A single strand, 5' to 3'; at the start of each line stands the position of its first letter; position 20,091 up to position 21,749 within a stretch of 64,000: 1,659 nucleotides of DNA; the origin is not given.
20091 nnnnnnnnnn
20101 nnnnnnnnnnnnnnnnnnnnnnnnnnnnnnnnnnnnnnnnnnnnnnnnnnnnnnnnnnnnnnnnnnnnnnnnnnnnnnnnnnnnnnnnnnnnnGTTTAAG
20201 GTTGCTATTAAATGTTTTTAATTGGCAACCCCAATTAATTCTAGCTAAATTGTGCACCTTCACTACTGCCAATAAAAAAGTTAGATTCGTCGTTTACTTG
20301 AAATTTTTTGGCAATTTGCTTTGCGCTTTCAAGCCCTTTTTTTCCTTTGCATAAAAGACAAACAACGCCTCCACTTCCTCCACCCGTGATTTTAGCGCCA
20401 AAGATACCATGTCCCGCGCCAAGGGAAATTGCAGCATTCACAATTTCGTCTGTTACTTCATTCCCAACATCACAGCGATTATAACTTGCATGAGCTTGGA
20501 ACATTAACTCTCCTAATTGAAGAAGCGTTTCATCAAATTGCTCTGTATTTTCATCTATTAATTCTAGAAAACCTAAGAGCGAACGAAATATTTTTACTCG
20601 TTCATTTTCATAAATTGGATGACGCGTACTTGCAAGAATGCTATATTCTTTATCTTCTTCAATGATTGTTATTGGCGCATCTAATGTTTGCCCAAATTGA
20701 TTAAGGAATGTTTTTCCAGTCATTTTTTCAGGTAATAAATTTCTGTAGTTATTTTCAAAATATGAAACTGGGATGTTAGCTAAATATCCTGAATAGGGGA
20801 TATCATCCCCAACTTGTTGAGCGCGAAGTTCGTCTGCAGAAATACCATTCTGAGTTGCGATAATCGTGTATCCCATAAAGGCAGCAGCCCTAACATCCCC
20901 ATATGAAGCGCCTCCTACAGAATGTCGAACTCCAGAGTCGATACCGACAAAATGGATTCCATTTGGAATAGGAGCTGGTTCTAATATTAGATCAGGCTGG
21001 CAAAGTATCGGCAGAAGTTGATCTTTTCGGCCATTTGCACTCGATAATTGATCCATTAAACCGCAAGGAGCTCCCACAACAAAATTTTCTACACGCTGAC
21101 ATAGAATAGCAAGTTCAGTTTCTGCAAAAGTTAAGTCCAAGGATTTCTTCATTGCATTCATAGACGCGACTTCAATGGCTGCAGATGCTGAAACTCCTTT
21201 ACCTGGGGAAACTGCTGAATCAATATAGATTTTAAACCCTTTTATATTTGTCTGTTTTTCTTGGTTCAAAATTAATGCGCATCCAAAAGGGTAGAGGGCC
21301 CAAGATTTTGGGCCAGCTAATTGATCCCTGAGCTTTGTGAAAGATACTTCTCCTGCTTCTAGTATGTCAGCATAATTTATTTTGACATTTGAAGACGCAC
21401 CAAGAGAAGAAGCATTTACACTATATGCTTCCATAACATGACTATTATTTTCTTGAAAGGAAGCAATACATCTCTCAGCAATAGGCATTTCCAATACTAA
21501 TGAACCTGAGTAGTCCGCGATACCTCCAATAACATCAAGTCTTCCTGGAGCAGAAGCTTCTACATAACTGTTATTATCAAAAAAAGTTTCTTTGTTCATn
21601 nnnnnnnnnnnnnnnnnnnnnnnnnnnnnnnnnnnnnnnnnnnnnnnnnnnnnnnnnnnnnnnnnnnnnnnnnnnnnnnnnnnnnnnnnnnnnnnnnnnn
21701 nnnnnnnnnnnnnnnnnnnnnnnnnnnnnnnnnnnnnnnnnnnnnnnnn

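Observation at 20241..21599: Stand-alone bacterial homologue of the plant L-arabinokinase (ARA1) kinase domain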

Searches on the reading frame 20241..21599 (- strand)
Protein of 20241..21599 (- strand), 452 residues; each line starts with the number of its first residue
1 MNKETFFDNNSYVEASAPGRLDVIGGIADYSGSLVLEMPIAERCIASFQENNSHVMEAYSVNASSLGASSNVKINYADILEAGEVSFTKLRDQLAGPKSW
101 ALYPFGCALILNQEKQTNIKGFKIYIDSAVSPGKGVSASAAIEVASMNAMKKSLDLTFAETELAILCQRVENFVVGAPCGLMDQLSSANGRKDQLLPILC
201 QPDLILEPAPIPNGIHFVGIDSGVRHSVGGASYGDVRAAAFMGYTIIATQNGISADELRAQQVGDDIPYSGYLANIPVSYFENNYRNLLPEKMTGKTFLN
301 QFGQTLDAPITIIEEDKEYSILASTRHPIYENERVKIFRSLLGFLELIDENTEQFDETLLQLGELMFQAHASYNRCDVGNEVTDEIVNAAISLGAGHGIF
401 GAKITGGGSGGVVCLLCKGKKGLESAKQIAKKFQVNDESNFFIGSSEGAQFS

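Call 3: search_protein_families(library=pfam, proteins=[window:20241-21599:-], max_evalue=0.01)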
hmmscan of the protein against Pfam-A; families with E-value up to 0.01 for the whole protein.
window:20241-21599:- (452 aa): 3 families
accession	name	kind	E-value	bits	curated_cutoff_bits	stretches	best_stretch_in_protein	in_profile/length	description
PF00288.32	GHMP_kinases_N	-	1.1e-14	54.9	22.3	1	107-190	6-86/87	GHMP kinases N terminal domain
PF08544.19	GHMP_kinases_C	-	1.8e-07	31.9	21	1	359-431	10-80/85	GHMP kinases C terminal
PF10509.15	GalKase_gal_bdg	-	2.7e-05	24.1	23.1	1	6-47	6-46/49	Galactokinase galactose-binding signature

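Call 4: search_protein_families(library=ncbifam, proteins=[window:20241-21599:-], max_evalue=0.01)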
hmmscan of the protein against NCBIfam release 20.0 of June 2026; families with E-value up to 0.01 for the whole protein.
window:20241-21599:- (452 aa): 10 families
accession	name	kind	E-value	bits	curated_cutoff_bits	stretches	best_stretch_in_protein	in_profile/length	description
TIGR00131.1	gal_kin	equivalog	3.7e-39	134.7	226.65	1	7-434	12-367/388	galactokinase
NF003006.0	PRK03817.1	equivalog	1e-38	133.2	443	2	15-238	4-203/352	galactokinase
NF003472.0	PRK05101.1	equivalog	4.7e-36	124.5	499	2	6-238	14-228/382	galactokinase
NF003705.0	PRK05322.1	equivalog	2e-31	109.1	385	2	5-198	12-189/388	galactokinase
NF001816.0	PRK00555.1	equivalog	1.1e-29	103.6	509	2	13-239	3-211/363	galactokinase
TIGR00549.1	mevalon_kin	equivalog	3.7e-17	62.7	163.05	2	81-182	63-141/276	mevalonate kinase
NF003036.0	PRK03926.1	equivalog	1e-15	57.6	403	2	111-187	65-140/302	mevalonate kinase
NF049969.1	GlMnHpPKinHddA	equivalog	3e-05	23.6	600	0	121-190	97-166/338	D-glycero-D-manno-heptose 7-phosphate kinase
TIGR00191.1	thrB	equivalog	0.00036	19.5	168.25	1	111-172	70-131/304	homoserine kinase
NF002288.1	PRK01212.1-4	equivalog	0.00053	19.1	194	0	119-177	74-132/303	homoserine kinase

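Call 5: search_solved_structures(query=window:20241-21599:-, max_evalue=1, show_alignments=2)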
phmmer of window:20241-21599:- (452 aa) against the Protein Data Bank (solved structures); distinct sequences matched with E-value up to 1: 31.
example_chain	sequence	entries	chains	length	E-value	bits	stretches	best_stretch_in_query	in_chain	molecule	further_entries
9ulx_A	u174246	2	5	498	1.1e-102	347.4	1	10-448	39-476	AbGHMP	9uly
6q3w_A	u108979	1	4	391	4.1e-19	72.1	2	13-234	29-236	Galactokinase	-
7rcl_A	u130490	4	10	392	4.2e-19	72.1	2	13-234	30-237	Galactokinase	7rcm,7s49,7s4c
6q90_A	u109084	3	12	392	4.2e-19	72.1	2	13-234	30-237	Galactokinase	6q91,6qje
6q3x_A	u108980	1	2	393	4.2e-19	72.1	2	13-234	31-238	Galactokinase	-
6gr2_A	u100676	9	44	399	4.5e-19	72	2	13-234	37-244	Galactokinase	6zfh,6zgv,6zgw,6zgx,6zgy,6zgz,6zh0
6q8z_A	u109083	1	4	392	4.9e-19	71.8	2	13-234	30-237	Galactokinase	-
1wuu_A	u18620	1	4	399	5.3e-19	71.8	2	13-234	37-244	Galactokinase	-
1s4e_A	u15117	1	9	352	1.7e-17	66.8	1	87-250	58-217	Galactokinase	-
6tep_A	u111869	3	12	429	4.8e-16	62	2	16-207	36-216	Galactokinase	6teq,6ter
2cz9_A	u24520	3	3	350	1.5e-15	60.4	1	91-245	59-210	Probable galactokinase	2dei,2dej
1pie_A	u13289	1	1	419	1.3e-11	47.4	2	5-201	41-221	Galactokinase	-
2a2c_A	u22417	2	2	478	1.9e-09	40.3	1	15-417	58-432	N-acetylgalactosamine kinase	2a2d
2oi2_A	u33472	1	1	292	6.5e-08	35.2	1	339-432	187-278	Mevalonate kinase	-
3v5r_A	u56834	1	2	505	1.8e-06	30.4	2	116-212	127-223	Protein GAL3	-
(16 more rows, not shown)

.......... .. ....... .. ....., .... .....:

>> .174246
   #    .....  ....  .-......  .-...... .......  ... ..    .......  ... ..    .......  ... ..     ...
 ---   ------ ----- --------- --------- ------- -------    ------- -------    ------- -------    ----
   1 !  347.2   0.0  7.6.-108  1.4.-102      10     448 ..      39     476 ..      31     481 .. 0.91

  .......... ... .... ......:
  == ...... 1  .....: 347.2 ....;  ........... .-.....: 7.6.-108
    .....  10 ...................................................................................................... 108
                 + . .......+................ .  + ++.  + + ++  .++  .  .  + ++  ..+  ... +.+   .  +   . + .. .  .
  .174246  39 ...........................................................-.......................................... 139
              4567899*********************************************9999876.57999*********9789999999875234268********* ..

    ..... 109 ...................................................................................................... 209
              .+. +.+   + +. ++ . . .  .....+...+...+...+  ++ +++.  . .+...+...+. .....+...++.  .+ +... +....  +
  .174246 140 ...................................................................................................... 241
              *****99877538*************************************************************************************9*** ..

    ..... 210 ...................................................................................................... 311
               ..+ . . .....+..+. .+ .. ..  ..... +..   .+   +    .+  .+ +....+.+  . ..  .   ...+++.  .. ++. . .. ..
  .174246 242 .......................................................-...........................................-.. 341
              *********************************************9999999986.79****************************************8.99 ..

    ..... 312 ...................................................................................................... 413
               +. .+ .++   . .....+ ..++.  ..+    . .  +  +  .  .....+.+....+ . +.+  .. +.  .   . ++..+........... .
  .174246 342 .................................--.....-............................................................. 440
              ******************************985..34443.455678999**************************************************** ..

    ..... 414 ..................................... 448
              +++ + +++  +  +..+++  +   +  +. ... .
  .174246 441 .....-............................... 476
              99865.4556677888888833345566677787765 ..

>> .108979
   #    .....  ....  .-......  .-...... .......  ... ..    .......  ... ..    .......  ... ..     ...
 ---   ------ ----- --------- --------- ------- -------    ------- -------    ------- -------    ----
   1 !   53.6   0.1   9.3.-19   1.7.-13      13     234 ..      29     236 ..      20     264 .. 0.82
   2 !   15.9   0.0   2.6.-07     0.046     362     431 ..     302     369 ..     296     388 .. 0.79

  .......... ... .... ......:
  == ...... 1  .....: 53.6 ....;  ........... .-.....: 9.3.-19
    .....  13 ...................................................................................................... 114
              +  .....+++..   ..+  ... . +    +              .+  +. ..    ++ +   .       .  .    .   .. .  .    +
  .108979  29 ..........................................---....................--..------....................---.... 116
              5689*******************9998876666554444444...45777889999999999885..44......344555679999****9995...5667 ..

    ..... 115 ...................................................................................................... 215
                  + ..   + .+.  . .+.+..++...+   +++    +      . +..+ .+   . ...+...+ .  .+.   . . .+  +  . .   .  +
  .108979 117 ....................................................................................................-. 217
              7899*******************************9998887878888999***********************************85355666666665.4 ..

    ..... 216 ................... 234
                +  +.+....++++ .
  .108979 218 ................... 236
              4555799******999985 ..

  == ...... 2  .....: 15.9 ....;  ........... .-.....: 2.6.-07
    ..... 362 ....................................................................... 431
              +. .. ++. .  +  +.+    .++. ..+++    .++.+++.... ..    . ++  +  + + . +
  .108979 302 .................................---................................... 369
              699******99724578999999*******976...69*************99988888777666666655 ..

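Call 8: find_homologous_proteins(query=window:20241-21599:-, max_evalue=1e-10)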
Query window:20241-21599:- (452 aa): 7996 proteins with E <= 1e-10 among 8000 candidates; the best 120 are listed.
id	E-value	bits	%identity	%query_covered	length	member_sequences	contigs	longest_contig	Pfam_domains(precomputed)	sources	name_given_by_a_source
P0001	1.4e-298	1008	100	100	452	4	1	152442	PF10509.16,PF00288.33,PF08544.19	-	-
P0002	8.8e-148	511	55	100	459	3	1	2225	PF10509.16,PF00288.33,PF08544.19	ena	-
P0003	2.2e-146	506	53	100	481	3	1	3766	PF10509.16,PF00288.33,PF08544.19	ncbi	-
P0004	1.6e-142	494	52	100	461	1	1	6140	PF00288.33,PF08544.19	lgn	-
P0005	3.6e-140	486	53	100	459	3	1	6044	PF10509.16,PF00288.33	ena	-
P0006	1.1e-139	484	52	100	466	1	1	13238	PF10509.16,PF00288.33,PF08544.19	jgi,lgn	jgi:L-arabinokinase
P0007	4.6e-139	482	52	100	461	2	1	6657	PF10509.16,PF00288.33,PF08544.19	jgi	-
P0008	3.0e-134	466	51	99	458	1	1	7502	PF10509.16,PF00288.33,PF08544.19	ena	-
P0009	4.4e-133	463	51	100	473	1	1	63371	PF10509.16,PF00288.33,PF08544.19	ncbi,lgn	-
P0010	4.7e-133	462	51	100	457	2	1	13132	PF10509.16,PF00288.33,PF08544.19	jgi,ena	jgi:galactokinase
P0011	6.8e-132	459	52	100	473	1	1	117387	PF10509.16,PF00288.33,PF08544.19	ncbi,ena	-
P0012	1.7e-126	441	47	100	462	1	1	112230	PF10509.16,PF00288.33,PF08544.19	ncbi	-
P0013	4.5e-126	439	47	100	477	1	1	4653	PF10509.16,PF00288.33,PF08544.19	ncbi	-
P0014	5.2e-126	439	46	100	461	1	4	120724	PF10509.16,PF00288.33,PF08544.19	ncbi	ncbi:MAG: galactokinase [Candidatus Sigynarchaeota archaeon]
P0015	9.1e-126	438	48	99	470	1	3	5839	PF10509.16,PF00288.33,PF08544.19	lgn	-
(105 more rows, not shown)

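Call 13: find_related_loci(query=A1, collection=genome_contigs, flank=10000)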
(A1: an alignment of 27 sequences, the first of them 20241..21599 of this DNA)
Query A1 (452 aa) in genome_contigs; peptide patterns used: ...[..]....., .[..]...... (x = any residue, [..] = any of these).
600 stretches matched a pattern (row limit reached: there are more); 579 encode a relative of the query (tblastn E <= 1e-3); the best 80 are kept; 80 distinct loci.
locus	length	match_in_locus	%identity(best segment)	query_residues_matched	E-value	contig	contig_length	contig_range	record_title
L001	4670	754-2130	51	1-451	8e-143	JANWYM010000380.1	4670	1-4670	MAG: Abditibacteriales bacterium isolate SKYG70 NODE_380_length_4670_cov_3.769432, whole genome shotgun sequence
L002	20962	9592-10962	49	3-452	6e-132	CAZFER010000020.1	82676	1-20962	MAG TPA_asm: uncultured bacterium isolate SRP141376_co4_53 genome assembly, contig: NODE_473_length_82676_cov_8.865930,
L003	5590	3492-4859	49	6-451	2e-130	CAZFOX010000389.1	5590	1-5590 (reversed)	MAG TPA_asm: uncultured bacterium isolate SRP278314_co1_145 genome assembly, contig: NODE_18663_length_5590_cov_3.866305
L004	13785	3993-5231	50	14-433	2e-126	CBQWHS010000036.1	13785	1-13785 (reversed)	MAG TPA_asm: uncultured Chryseosolibacter sp. isolate SRR11839389_concoct_92 genome assembly, contig: ERZ27397411.2429,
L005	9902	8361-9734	48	1-451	3e-125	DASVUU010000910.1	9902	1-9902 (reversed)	MAG TPA_asm: Cytophagaceae bacterium isolate SMAG_U3325 k141_277532, whole genome shotgun sequence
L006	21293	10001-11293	48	6-434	1e-124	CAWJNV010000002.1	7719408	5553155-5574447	MAG: uncultured Sphingobacteriales bacterium isolate MFD02840.bin.1.97 genome assembly, contig: contig_9525, whole genom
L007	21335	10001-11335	47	4-451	3e-124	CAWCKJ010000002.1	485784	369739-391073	MAG: candidate division FCPU426 bacterium isolate MFD01231.bin.1.41 genome assembly, contig: contig_14848, whole genome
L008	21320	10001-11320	46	6-449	2e-123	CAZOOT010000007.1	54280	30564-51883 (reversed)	MAG TPA_asm: uncultured Chitinophaga sp. isolate SRP319275_co1_165 genome assembly, contig: NODE_404_length_54280_cov_5.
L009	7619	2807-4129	50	15-452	1e-123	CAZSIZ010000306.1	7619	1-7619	MAG TPA_asm: uncultured bacterium isolate SRP077602_co8_260 genome assembly, contig: NODE_13063_length_7619_cov_5.364357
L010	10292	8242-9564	46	6-449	5e-123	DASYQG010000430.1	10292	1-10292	MAG TPA_asm: Chitinophagaceae bacterium isolate SMAG_U4479 k141_114236, whole genome shotgun sequence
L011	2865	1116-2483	48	5-452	8e-128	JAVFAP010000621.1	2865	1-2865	MAG: bacterium isolate BF4_94 NODE_150034_length_2865_cov_3.089481_Biofilm4, whole genome shotgun sequence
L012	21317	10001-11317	48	9-451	5e-122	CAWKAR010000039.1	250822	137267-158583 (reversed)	MAG: candidate division FCPU426 bacterium isolate MFD03726.bin.1.149 genome assembly, contig: contig_43435, whole genome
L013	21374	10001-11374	45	1-450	6e-122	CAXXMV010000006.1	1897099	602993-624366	MAG: bacterium isolate 9002e436-2430-43f7-8519-11165d71275e genome assembly, contig: contig_6, whole genome shotgun sequ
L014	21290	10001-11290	48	6-434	2e-121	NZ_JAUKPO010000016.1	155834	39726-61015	Rhodocytophaga aerolata strain KACC 12507 NODE_16_length_155834_cov_86.245636, whole genome shotgun sequence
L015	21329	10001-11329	45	4-449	6e-121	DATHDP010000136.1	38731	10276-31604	MAG TPA_asm: Chitinophagaceae bacterium isolate SMAG_U12397 k141_181631, whole genome shotgun sequence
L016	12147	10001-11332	44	3-449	6e-121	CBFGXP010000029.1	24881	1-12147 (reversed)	MAG TPA_asm: uncultured bacterium isolate SRR32277365_metabat2_26 genome assembly, contig: ERZ27320638.175, whole genome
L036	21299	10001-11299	45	6-442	2e-116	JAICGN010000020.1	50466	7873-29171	MAG: Chitinophagaceae bacterium isolate CF_bin.53 k141_1496022_length_50466_cov_12.3413, whole genome shotgun sequence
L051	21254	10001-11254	46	10-433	2e-113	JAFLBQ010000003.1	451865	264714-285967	MAG: Cytophagales bacterium isolate UWPOB_CYTO1 gnl_X_DGMGIFFD_3, whole genome shotgun sequence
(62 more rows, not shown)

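Call 18: find_encoding_contigs(protein=window:20241-21599:-, flank=10000, max_places=4)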
Protein window:20241-21599:- (452 aa): no gene with exactly this product is on record in the collection.

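Call 45: predict_structure(alignment_id=A1)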
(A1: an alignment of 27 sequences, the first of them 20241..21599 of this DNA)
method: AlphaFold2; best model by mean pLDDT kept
length: 452 residues; sequences in the alignment: 27
mean_pLDDT: 90.8   pTM: 0.91
mean pLDDT of the five models: 90.8, 89.2, 88.8, 87.4, 87.4
residues with pLDDT >= 90: 334; 70-90: 94; 50-70: 19; < 50: 5
segments of 3 or more residues with pLDDT < 50: 227-229
pLDDT, mean of each block of 10 residues (from residue 1): 93 97 82 89 97 96 91 96 92 94 98 95 97 85 98 95 95 88 93 92 86 94 64 86 94 82 74 93 97 97 87 93 95 95 93 96 97 88 93 97 73 94 95 69 92 89
secondary structure, 60 per line:
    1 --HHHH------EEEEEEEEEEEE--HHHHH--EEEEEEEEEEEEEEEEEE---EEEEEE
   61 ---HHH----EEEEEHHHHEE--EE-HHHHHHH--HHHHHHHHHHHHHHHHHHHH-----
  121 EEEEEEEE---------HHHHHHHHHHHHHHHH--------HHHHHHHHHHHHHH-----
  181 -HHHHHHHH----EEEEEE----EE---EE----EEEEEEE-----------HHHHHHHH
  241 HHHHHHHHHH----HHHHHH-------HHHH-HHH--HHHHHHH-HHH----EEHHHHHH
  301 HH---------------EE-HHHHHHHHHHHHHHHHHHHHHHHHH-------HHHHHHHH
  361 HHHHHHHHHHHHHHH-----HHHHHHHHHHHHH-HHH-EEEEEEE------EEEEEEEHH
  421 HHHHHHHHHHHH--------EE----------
elements in order: H3-6 E13-24 H27-31 E34-51 E55-60 E71-75 H76-79 H87-93 H96-115 E121-128 H138-153 H162-175 H182-189 E194-199 E215-221 H233-250 H255-260 H268-271 H278-284 H295-302 H321-345 H353-375 H381-393 E399-405 E412-418 H419-432

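Call 48: fold_search(model_id=the predicted structure, library=pdb)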
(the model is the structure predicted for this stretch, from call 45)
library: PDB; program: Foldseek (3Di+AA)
matches with E <= 10: 554; with E <= 0.001: 203
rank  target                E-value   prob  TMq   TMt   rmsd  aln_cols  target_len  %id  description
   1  6gr2_F                1.6e-25  1.00  0.71  0.82   3.7       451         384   21  Structure of human galactokinase in complex with galactose and ADP (released 2019-06-19)
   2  6gr2_C                1.9e-25  1.00  0.69  0.81   4.8       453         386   21  Structure of human galactokinase in complex with galactose and ADP (released 2019-06-19)
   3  6zfh_E                2.3e-25  1.00  0.71  0.82   3.5       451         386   20  Structure of human galactokinase in complex with galactose and 2'-(benzo[d]oxazol-2-ylamino)-7',8'-dihydro-1'H-spiro[c (released 2021-06-30)
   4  6gr2_G                3.6e-25  1.00  0.69  0.81   4.8       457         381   20  Structure of human galactokinase in complex with galactose and ADP (released 2019-06-19)
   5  6gr2_B                3.8e-25  1.00  0.71  0.83   4.0       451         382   21  Structure of human galactokinase in complex with galactose and ADP (released 2019-06-19)
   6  6zfh_B                6.0e-25  1.00  0.68  0.79   4.9       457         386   20  Structure of human galactokinase in complex with galactose and 2'-(benzo[d]oxazol-2-ylamino)-7',8'-dihydro-1'H-spiro[c (released 2021-06-30)
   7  6zfh_A                7.5e-25  1.00  0.72  0.83   3.2       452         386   20  Structure of human galactokinase in complex with galactose and 2'-(benzo[d]oxazol-2-ylamino)-7',8'-dihydro-1'H-spiro[c (released 2021-06-30)
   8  6zfh_C                7.5e-25  1.00  0.68  0.79   4.9       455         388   21  Structure of human galactokinase in complex with galactose and 2'-(benzo[d]oxazol-2-ylamino)-7',8'-dihydro-1'H-spiro[c (released 2021-06-30)
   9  6gr2_E                8.4e-25  1.00  0.69  0.80   4.8       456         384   20  Structure of human galactokinase in complex with galactose and ADP (released 2019-06-19)
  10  6gr2_A                9.9e-25  1.00  0.71  0.83   3.2       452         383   20  Structure of human galactokinase in complex with galactose and ADP (released 2019-06-19)
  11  6zfh_G                1.0e-24  1.00  0.70  0.82   3.5       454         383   21  Structure of human galactokinase in complex with galactose and 2'-(benzo[d]oxazol-2-ylamino)-7',8'-dihydro-1'H-spiro[c (released 2021-06-30)
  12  6q3w_C                1.2e-24  1.00  0.71  0.81   3.9       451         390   21  Structure of human galactokinase 1 bound with Ethyl 1-(2-pyrazinyl)-4-piperidinecarboxylate (released 2019-01-23)
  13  2a2d                  1.6e-24  1.00  0.77  0.78   4.1       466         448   19  X-ray structure of human n-acetyl galactosamine kinase complexed with Mn-AMPPNP and n-acetyl glactosamine (released 2005-07-05)
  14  6q3x_B                1.8e-24  1.00  0.69  0.80   5.0       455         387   21  Structure of human galactokinase in complex with galactose and 2'-(benzo[d]oxazol-2-ylamino)-7',8'-dihydro-1'H-spiro[c (released 2020-07-15)
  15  6qje_C                2.0e-24  1.00  0.71  0.83   3.4       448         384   21  Structure of human galactokinase 1 bound with 4-{[2-(Methylsulfonyl)-1H-imidazol-1-yl]methyl}-1,3-thiazole (released 2019-02-27)
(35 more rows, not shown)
